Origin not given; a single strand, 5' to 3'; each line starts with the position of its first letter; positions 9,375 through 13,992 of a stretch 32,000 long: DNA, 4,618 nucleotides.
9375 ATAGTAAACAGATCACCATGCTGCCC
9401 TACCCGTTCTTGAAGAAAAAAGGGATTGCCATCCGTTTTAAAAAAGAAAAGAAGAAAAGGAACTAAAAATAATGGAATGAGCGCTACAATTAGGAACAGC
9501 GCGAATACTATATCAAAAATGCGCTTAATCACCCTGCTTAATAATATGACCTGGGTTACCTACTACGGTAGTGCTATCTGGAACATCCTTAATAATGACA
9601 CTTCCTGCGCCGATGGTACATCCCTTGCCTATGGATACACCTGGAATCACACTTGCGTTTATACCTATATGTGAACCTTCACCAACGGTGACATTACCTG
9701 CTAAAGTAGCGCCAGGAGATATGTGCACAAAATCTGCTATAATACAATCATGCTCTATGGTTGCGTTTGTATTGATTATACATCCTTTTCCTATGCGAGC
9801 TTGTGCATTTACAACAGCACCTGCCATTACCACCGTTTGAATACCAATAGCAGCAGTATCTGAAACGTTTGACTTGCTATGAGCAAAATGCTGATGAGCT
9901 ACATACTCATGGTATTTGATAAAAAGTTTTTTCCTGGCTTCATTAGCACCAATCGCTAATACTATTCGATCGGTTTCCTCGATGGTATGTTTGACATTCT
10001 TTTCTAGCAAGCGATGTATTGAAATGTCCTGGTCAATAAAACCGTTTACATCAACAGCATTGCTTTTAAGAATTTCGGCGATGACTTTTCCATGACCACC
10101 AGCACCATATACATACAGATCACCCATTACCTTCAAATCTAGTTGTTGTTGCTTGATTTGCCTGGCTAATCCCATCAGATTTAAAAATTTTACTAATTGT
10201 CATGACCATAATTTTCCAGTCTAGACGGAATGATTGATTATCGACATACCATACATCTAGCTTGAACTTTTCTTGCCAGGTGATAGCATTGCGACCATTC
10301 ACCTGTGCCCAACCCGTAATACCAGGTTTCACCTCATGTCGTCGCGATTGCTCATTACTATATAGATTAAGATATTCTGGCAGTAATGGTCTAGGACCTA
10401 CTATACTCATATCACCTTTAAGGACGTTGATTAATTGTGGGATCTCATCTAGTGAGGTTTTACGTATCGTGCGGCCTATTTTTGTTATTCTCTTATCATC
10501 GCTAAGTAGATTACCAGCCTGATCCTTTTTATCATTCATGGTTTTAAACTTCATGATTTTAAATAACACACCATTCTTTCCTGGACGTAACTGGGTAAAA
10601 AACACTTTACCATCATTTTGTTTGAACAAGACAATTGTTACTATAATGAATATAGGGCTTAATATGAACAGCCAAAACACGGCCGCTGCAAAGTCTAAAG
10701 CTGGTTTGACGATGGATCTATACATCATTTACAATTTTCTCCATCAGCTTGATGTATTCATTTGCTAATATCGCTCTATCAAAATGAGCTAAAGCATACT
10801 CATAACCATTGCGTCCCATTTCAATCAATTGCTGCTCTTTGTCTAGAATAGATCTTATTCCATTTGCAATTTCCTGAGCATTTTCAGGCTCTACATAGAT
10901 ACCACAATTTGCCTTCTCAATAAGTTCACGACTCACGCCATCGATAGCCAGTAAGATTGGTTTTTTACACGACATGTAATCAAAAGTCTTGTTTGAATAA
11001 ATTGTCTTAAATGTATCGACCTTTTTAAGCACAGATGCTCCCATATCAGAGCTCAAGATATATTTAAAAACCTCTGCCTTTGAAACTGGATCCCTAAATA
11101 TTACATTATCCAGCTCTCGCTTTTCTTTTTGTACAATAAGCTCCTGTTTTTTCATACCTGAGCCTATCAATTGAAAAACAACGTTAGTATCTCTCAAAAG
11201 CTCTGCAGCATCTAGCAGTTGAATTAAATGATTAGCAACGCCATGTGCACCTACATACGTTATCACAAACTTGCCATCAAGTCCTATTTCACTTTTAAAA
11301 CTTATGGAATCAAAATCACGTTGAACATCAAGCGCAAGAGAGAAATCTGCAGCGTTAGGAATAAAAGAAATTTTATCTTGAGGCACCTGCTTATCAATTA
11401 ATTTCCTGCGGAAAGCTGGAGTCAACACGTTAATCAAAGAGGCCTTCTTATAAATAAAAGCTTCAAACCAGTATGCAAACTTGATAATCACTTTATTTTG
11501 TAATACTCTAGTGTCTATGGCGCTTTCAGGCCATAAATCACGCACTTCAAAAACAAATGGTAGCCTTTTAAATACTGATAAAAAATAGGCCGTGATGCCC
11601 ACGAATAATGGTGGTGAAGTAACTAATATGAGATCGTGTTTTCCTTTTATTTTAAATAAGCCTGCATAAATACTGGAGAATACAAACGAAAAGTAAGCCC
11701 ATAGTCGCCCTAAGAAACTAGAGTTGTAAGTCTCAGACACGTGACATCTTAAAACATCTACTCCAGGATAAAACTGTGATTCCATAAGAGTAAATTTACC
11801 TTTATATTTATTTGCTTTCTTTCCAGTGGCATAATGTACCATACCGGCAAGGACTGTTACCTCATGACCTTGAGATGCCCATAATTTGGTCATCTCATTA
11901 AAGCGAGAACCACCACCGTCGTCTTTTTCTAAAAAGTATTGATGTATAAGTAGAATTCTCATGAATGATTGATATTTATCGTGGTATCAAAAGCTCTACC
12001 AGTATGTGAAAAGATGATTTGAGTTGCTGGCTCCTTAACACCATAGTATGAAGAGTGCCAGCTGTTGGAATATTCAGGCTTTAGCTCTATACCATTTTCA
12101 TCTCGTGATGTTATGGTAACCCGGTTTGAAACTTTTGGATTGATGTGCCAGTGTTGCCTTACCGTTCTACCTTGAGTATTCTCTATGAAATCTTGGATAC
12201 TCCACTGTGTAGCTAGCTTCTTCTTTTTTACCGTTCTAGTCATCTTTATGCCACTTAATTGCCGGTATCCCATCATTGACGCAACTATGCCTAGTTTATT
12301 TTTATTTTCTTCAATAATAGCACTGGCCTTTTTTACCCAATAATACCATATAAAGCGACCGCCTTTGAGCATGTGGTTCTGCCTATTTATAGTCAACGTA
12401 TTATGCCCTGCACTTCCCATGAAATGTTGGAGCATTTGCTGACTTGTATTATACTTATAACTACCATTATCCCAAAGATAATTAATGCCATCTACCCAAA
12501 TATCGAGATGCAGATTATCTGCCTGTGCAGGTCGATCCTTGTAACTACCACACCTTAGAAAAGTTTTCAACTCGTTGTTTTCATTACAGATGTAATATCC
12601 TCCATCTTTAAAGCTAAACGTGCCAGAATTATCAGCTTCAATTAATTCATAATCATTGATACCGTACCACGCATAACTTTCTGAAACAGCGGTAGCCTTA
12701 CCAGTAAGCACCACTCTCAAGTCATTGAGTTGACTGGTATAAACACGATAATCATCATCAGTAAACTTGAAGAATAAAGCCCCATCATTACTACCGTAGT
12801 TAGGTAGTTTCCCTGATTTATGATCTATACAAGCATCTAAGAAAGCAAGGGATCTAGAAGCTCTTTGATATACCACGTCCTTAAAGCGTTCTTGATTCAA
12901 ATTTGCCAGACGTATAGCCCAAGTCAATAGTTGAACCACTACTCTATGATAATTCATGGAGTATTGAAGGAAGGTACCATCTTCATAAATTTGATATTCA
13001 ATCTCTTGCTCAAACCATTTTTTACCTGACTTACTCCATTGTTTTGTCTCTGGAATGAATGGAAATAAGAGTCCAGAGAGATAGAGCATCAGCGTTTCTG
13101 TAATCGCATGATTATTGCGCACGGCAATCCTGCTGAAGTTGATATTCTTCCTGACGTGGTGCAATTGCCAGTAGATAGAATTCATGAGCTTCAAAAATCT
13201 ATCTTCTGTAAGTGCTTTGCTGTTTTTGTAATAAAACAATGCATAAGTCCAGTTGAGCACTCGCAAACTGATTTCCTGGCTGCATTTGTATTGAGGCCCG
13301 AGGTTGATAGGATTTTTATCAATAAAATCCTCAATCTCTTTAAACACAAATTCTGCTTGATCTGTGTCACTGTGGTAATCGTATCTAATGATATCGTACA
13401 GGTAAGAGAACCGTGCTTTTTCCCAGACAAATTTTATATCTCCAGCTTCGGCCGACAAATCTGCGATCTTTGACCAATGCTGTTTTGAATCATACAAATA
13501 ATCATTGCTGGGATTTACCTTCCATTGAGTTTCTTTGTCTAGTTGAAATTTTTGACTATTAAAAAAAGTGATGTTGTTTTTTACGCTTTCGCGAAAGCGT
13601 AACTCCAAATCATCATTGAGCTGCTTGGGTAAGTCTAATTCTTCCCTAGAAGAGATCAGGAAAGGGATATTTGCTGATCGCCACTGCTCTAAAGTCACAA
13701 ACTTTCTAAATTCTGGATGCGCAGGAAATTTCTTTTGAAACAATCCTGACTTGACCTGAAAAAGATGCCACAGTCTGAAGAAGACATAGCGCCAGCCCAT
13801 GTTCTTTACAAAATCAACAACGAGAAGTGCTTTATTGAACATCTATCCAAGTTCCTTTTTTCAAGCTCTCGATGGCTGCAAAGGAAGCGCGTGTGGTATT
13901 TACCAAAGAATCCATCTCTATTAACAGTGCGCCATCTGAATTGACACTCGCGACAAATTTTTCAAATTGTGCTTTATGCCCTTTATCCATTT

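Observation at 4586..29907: Iterated 14-nt palindrome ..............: five exact copies inside five unrelated genes, read in all three codon phases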

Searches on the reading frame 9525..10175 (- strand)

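Call 55: search_protein_families(library=pfam, proteins=[window:9525-10175:-], max_evalue=0.00001)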
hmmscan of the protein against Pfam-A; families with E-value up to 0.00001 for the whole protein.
window:9525-10175:- (216 aa): 4 families
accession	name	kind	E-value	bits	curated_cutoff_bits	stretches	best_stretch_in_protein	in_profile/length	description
PF00132.30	Hexapep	-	1.3e-17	63.1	27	2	161-195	1-35/36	Bacterial transferase hexapeptide (six repeats)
PF17836.7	PglD_N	-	1.5e-12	48.4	23.4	1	20-86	2-76/78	PglD N-terminal domain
PF25084.1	LbH_EIF2B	-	1.4e-09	38.4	54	1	90-192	4-103/105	EIF2B subunit epsilon LbH domain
PF14602.12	Hexapep_2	-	2.1e-06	27.7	27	1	162-194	2-32/34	Hexapeptide repeat of succinyl-transferase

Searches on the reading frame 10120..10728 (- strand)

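Call 55: search_protein_families(library=pfam, proteins=[window:10120-10728:-], max_evalue=0.00001)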
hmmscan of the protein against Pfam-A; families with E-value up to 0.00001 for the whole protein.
window:10120-10728:- (202 aa): 1 family
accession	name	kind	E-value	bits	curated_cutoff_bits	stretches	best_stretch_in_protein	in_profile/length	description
PF02397.22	Bac_transf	-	1.5e-64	217.3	27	1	8-183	1-179/179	Bacterial sugar transferase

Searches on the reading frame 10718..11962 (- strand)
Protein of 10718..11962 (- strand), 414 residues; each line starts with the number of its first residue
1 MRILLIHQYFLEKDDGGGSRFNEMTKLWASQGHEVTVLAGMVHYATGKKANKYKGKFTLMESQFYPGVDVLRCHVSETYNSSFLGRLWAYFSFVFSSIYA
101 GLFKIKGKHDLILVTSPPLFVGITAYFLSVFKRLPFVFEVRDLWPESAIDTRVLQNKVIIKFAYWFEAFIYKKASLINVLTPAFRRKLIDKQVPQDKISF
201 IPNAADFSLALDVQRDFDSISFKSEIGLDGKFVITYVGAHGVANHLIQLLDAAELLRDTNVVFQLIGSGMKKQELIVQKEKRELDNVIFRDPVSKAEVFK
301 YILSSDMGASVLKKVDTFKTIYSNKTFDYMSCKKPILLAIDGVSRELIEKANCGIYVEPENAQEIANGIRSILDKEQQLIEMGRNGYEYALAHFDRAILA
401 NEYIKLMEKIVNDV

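Call 55: search_protein_families(library=pfam, proteins=[window:10718-11962:-], max_evalue=0.00001)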
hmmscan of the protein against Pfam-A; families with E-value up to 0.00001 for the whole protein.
window:10718-11962:- (414 aa): 5 families
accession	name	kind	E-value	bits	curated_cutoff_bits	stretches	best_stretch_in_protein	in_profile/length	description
PF13579.12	Glyco_trans_4_4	-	1.6e-15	58.2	29.7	1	16-203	2-157/158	Glycosyl transferase 4-like domain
PF00534.26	Glycos_transf_1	-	5.6e-14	52.5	26.4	1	228-388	11-171/172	Glycosyl transferases group 1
PF13692.12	Glyco_trans_1_4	-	3.5e-12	47.2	27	1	232-374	2-141/142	Glycosyl transferases group 1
PF13439.12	Glyco_transf_4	-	3.1e-09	37.5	28.5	1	16-206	3-167/170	Glycosyltransferase Family 4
PF13524.12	Glyco_trans_1_2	-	6.9e-06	26.5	25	0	252-395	8-134/144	Glycosyl transferase-like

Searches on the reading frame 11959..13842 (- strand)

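Call 6: search_protein_families(library=pfam, proteins=[window:11959-13842:-])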
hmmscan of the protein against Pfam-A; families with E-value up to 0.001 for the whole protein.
window:11959-13842:- (627 aa): 2 families
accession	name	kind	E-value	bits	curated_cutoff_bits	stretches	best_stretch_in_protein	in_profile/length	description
PF07940.18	Hepar_II_III_C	-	1.1e-26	94.2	24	1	406-623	4-235/237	Heparinase II/III-like, C-terminal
PF16889.11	Hepar_II_III_N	-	1.5e-19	71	22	1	92-318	68-278/340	Heparinase II/III N-terminus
